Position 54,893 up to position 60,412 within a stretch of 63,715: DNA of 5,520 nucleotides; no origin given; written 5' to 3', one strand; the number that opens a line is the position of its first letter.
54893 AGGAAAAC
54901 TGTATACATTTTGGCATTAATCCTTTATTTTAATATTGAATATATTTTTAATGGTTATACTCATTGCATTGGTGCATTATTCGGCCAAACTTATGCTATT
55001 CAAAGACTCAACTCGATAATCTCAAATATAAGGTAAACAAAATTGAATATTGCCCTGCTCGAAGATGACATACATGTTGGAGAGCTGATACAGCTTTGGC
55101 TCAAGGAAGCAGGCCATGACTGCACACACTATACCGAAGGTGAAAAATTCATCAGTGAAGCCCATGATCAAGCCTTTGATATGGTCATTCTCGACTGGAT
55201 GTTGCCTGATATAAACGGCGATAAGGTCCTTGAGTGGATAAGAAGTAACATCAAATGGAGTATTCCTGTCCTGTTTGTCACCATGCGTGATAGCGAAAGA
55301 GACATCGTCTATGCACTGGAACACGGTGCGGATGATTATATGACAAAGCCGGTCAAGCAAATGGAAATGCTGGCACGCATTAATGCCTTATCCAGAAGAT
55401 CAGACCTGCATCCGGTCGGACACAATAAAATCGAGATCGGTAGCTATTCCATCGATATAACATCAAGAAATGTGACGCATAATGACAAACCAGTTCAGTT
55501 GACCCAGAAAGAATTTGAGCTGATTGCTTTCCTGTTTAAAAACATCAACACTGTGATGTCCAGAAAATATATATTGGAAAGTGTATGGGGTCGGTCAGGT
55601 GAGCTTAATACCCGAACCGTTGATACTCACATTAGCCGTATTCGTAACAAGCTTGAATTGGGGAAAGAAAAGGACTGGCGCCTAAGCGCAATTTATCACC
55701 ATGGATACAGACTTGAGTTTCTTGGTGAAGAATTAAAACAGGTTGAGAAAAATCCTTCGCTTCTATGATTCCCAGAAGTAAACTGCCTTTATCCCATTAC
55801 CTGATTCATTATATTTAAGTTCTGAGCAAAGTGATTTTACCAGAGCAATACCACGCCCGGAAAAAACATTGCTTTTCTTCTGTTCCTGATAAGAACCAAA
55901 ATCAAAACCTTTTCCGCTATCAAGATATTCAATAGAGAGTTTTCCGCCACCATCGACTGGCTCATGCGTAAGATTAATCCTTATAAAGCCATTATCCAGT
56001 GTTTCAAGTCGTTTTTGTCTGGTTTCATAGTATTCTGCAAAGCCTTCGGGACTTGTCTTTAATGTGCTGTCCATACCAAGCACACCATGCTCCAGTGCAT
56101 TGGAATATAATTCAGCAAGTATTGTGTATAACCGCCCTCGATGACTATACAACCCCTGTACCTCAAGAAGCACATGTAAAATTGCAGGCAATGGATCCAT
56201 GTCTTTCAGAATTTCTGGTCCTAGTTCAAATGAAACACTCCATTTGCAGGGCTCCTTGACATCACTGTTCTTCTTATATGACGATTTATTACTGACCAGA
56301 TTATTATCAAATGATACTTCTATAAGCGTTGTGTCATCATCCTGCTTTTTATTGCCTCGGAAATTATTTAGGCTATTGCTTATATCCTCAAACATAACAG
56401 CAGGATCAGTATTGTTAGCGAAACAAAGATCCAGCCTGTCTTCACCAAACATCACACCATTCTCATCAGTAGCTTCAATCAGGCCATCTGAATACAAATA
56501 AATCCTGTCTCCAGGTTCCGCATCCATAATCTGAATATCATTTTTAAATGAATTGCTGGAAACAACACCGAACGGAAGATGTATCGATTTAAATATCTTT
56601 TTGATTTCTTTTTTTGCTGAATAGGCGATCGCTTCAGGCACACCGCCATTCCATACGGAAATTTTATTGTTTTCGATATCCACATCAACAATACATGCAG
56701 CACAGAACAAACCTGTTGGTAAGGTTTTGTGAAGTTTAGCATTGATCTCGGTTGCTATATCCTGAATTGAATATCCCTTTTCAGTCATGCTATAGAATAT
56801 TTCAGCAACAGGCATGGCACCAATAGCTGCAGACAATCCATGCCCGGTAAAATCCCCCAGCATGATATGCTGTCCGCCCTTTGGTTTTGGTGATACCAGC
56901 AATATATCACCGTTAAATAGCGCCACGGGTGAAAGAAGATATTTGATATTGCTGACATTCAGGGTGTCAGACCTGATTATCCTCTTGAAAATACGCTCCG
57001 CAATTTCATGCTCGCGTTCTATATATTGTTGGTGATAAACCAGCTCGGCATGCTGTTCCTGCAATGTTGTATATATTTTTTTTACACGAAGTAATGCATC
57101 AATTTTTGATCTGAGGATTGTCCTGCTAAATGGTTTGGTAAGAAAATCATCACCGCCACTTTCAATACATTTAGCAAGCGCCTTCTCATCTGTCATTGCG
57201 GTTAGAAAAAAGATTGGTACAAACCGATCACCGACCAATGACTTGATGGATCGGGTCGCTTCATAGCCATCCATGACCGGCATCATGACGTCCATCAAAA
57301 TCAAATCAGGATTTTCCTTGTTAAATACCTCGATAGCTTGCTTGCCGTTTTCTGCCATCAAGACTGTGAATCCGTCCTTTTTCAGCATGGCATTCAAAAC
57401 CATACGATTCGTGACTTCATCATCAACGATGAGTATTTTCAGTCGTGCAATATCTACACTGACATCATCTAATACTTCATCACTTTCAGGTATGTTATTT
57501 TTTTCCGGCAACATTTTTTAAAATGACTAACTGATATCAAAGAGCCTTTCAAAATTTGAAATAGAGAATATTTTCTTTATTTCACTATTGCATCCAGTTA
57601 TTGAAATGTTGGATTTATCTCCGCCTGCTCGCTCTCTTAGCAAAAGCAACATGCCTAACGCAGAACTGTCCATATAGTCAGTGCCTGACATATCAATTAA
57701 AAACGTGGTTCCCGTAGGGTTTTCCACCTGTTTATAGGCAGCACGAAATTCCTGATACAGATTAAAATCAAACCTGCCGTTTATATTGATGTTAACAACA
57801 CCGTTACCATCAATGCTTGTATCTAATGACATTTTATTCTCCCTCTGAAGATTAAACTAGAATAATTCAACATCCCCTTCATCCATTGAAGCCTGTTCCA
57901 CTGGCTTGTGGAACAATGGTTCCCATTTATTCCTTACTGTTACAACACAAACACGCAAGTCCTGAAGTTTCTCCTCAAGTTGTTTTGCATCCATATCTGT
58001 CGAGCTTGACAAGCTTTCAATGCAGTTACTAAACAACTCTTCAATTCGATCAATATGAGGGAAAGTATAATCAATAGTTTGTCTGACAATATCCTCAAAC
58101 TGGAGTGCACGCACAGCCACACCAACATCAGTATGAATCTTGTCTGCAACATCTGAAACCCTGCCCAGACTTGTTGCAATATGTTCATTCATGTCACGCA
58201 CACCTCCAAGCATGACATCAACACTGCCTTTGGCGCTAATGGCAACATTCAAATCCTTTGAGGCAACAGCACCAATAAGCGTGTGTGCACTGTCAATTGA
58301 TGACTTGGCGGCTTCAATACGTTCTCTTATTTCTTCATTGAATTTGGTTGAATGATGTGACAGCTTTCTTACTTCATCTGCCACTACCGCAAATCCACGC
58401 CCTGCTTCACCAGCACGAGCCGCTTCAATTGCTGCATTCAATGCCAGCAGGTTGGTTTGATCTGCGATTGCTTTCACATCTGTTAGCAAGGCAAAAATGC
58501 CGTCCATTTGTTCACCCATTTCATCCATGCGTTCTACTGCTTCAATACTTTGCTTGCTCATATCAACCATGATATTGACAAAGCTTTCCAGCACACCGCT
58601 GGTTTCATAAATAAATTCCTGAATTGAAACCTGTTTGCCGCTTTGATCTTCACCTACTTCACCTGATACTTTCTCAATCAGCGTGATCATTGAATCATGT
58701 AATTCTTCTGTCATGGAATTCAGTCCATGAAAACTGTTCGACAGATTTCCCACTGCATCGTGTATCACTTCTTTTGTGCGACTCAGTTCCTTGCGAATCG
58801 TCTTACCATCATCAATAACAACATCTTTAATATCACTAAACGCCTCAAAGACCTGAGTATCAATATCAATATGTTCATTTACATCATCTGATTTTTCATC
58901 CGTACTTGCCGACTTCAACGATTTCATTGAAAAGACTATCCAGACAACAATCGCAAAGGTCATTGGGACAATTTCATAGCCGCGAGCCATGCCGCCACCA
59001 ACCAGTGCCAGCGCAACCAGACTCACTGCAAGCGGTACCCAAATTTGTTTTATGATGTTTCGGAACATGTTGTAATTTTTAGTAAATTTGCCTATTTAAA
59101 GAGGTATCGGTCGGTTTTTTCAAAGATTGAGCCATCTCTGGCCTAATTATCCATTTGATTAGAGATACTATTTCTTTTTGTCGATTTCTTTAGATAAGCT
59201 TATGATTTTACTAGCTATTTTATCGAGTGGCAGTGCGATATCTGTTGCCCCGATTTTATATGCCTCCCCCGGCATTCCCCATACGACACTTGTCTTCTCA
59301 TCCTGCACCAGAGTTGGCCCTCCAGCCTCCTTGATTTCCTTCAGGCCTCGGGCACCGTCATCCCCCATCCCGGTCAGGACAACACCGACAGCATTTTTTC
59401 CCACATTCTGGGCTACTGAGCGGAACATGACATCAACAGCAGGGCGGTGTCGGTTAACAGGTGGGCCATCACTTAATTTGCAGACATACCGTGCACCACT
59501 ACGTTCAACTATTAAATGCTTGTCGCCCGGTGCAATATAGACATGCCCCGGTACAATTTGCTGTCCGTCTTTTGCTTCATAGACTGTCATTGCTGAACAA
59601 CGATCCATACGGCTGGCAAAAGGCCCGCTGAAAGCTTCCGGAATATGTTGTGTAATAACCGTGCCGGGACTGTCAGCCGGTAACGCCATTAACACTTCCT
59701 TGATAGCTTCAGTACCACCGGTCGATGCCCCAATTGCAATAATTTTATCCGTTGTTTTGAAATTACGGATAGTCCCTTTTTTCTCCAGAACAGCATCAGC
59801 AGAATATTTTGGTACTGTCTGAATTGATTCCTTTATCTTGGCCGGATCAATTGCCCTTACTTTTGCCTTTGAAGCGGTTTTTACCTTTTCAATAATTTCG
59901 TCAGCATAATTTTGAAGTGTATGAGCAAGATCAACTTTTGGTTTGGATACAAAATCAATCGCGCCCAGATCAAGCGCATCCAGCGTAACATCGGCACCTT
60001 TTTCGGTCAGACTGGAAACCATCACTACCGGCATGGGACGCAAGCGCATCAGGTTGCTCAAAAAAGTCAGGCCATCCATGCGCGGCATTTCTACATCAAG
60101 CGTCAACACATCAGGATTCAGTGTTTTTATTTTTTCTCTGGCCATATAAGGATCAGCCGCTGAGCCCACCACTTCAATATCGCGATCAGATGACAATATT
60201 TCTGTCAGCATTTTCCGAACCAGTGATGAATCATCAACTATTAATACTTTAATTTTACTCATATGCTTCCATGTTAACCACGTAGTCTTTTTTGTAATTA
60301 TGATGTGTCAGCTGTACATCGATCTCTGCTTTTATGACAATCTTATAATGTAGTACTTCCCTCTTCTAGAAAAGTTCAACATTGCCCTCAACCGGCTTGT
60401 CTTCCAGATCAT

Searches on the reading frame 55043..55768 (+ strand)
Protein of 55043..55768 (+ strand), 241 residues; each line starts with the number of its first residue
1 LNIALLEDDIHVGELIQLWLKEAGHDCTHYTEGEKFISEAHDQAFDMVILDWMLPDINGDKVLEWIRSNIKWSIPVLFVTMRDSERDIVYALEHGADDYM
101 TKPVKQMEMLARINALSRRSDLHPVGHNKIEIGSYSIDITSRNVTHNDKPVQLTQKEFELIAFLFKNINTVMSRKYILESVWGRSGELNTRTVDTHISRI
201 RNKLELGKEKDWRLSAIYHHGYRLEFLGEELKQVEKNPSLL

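Call 44: search_protein_families(library=ncbifam, proteins=[window:55043-55768:+], max_evalue=1e-8)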
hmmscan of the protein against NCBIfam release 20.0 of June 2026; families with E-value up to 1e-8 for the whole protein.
window:55043-55768:+ (241 aa): 56 families (the best 25 are shown)
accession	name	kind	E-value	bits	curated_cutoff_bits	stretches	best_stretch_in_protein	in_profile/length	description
TIGR02154.1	PhoB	equivalog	9.8e-50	168.9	296.2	1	2-224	4-225/226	phosphate regulon transcriptional regulator PhoB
NF040689.1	MtrAB_MtrA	equivalog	3.9e-48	163.7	300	1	5-223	3-217/219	MtrAB system response regulator MtrA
NF053854.1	RespRegPhoBBctds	equivalog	1.8e-44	151.7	270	1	5-205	3-208/225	two-component system response regulator PhoB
NF008296.0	PRK11083.1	equivalog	4.3e-44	150.6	273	1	2-222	5-223/228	two-component system response regulator CreB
NF051850.1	RespRegRprY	equivalog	4.4e-41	140.8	370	1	1-224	5-226/234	response regulator transcription factor RprY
NF041734.1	resp_reg_RppA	equivalog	1.4e-40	139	250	1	1-225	1-228/229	two-component system response regulator RppA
NF040534.1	resp_reg_YycF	equivalog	2.9e-40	138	340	1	3-206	3-209/231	response regulator YycF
NF041733.1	resp_reg_CseB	equivalog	5.5e-40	137.2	350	1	2-224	2-226/228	two-component system response regulator CseB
NF045944.1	ResRegRpaBCyano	equivalog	9.2e-40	136.4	330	1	6-222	3-225/229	response regulator transcription factor RpaB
TIGR01387.1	cztR_silR_copR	subfamily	1.2e-39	136.3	279.2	1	4-209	2-204/218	heavy metal response regulator transcription factor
NF033117.2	vanR_ACDEGLN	exception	5.8e-39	134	350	1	4-225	2-226/226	VanR-ABDEGLN family response regulator transcription factor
NF045991.1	RespRegCtrARhodob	equivalog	1.1e-38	133.3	350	1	1-224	1-221/224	response regulator transcription factor CtrA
NF041209.1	resp_regPieR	equivalog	1.6e-38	132.6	450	1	1-224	1-227/231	two component system response regulator PieR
NF033120.0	vanR_FM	exception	2.7e-37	128.6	460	1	3-224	6-229/231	vancomycin resistance response regulator transcription factor, VanR-F/VanR-M family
NF007546.0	PRK10161.1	equivalog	5.2e-37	127.6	471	1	3-224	5-225/229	phosphate response regulator transcription factor PhoB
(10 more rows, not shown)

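Call 83: search_protein_families(library=pfam, proteins=[window:55043-55768:+], max_evalue=0.001)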
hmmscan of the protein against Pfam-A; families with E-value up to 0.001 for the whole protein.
window:55043-55768:+ (241 aa): 2 families
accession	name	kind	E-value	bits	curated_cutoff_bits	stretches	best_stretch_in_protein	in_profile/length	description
PF00072.30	Response_reg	-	5.2e-22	78.6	30.2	1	3-114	1-111/111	Response regulator receiver domain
PF00486.34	Trans_reg_C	-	1.1e-20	73.8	26.2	1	149-224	2-77/77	Transcriptional regulatory protein, C terminal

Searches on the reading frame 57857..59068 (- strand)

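Call 44: search_protein_families(library=ncbifam, proteins=[window:57857-59068:-], max_evalue=1e-8)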
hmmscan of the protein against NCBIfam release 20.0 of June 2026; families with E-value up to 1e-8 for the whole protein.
window:57857-59068:- (403 aa): 7 families
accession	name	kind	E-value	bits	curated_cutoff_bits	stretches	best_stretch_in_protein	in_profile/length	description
NF058645.1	MCPCtpMPsAe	equivalog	4.4e-25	88.5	900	1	164-316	361-519/558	methyl-accepting chemotaxis protein CtpM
NF050802.1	AspChtxCcaA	equivalog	2e-20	72.7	1300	1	165-259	546-640/700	aspartate chemotaxis receptor CcaA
NF047851.1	MCPCitTducer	equivalog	1e-19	71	900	1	177-263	346-432/553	methyl-accepting chemotaxis citrate transducer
NF011615.0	PRK15041.1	equivalog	2.8e-19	69.2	947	1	177-290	347-459/554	methyl-accepting chemotaxis protein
NF011622.0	PRK15048.1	equivalog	3.2e-19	69.5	900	1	177-288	345-455/553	methyl-accepting chemotaxis protein II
NF041847.1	transduc_aer2_vibrio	equivalog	2.8e-18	65.5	1200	1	176-303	583-709/804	aerotaxis transducer Aer2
NF007309.0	PRK09793.1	equivalog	4.9e-18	65.4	903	1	177-296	343-461/533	methyl-accepting chemotaxis protein IV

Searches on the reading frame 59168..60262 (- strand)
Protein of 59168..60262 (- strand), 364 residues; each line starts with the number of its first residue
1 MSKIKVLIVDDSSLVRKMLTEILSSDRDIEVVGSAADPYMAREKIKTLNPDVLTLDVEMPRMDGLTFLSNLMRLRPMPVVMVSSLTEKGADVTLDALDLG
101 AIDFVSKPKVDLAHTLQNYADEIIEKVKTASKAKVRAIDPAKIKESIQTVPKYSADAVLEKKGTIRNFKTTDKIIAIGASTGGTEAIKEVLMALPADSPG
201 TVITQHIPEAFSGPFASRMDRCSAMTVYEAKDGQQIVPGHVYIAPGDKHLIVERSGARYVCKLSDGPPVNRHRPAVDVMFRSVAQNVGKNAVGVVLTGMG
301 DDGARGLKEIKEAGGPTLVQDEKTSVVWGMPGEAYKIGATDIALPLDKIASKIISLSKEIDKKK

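Call 44: search_protein_families(library=ncbifam, proteins=[window:59168-60262:-], max_evalue=1e-8)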
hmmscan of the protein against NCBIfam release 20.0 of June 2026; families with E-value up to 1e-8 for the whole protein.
window:59168-60262:- (364 aa): 30 families (the best 25 are shown)
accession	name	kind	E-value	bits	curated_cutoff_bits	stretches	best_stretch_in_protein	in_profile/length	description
NF001965.0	PRK00742.1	subfamily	1.1e-137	459.1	293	1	2-357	2-353/357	chemotaxis-specific protein-glutamate methyltransferase CheB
NF009206.0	PRK12555.1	subfamily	1.4e-126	422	342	1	4-358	1-337/340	chemotaxis-specific protein-glutamate methyltransferase CheB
TIGR02875.1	spore_0_A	equivalog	2.5e-18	66.3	200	1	2-136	1-135/262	sporulation transcription factor Spo0A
NF008677.0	PRK11697.1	equivalog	1.1e-17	64.1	246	1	4-151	2-148/238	two-component system response regulator BtsR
NF007969.0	PRK10693.1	equivalog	1.5e-15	57.1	329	1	5-117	9-118/337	two-component system response regulator RssB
NF007935.0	PRK10651.1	equivalog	2.5e-13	49.7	250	1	3-107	6-109/216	two-component system response regulator NarL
NF008469.0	PRK11361.1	equivalog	5.6e-13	48.4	714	1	4-111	5-108/461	acetoacetate metabolism transcriptional regulator AtoC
NF045944.1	ResRegRpaBCyano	equivalog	6.2e-13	48.7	330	1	7-133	1-121/229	response regulator transcription factor RpaB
NF041367.1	CheY_Halo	equivalog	7.6e-13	48.8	200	1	6-108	1-100/114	chemotaxis protein CheY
NF011896.0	PRK15369.1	equivalog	9.1e-13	48.3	242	1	2-109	2-108/211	two component system response regulator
NF041733.1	resp_reg_CseB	equivalog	3.1e-12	46.4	350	1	5-113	2-105/228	two-component system response regulator CseB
TIGR01818.1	ntrC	equivalog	6.6e-12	44.9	558.6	1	6-119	1-112/463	nitrogen regulation protein NR(I)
NF047654.1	DiguCycDgcRLepto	equivalog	1e-11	44.3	500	1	4-112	3-110/295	diguanylate cyclase DgcR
NF045717.1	DVU0259_DivK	exception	1.3e-11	44.7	160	1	4-89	3-89/117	DVU0259 family response regulator domain-containing protein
NF052445.1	RespRegMctR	equivalog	1.4e-11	44.2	300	1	3-87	1-85/205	two-component system response regulator MctR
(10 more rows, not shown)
